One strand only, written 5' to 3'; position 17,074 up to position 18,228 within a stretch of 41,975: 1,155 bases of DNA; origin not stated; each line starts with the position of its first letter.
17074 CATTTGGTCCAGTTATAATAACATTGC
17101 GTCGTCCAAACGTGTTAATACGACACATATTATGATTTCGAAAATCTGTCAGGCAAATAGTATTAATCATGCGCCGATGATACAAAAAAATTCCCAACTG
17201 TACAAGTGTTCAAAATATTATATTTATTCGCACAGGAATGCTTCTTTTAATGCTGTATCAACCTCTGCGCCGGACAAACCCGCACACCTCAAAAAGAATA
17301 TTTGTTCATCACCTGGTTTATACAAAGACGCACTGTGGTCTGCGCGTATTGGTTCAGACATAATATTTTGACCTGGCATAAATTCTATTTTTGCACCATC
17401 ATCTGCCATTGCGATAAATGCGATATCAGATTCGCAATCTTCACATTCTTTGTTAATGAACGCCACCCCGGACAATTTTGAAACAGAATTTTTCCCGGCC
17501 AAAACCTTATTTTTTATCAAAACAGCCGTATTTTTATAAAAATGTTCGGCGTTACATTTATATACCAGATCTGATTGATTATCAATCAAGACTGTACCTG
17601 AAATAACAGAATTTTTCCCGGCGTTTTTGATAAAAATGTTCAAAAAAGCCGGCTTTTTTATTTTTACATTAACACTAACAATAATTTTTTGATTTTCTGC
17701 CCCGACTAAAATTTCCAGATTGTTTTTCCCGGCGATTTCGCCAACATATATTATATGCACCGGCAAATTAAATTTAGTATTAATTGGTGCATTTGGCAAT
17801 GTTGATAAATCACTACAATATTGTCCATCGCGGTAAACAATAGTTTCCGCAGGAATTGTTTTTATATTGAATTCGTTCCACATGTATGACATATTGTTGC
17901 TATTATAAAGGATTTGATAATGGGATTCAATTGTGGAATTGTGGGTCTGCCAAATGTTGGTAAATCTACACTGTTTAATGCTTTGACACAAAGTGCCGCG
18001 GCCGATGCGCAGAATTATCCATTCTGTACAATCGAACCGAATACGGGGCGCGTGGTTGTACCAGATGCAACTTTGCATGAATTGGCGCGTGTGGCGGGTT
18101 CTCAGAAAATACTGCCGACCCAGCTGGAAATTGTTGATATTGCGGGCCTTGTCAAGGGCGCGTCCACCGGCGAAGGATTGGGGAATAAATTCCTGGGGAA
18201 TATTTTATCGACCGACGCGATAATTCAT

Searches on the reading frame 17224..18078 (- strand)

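Call 90: search_protein_families(library=pfam, proteins=[window:17224-18078:-], max_evalue=0.01)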
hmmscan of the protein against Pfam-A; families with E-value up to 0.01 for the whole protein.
window:17224-18078:- (284 aa): 1 family
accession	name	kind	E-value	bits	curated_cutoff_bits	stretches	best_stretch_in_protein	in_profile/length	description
PF01458.23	SUFBD_core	-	3.9e-09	36.7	27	1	147-281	97-232/232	SUF system FeS cluster assembly, SufBD core domain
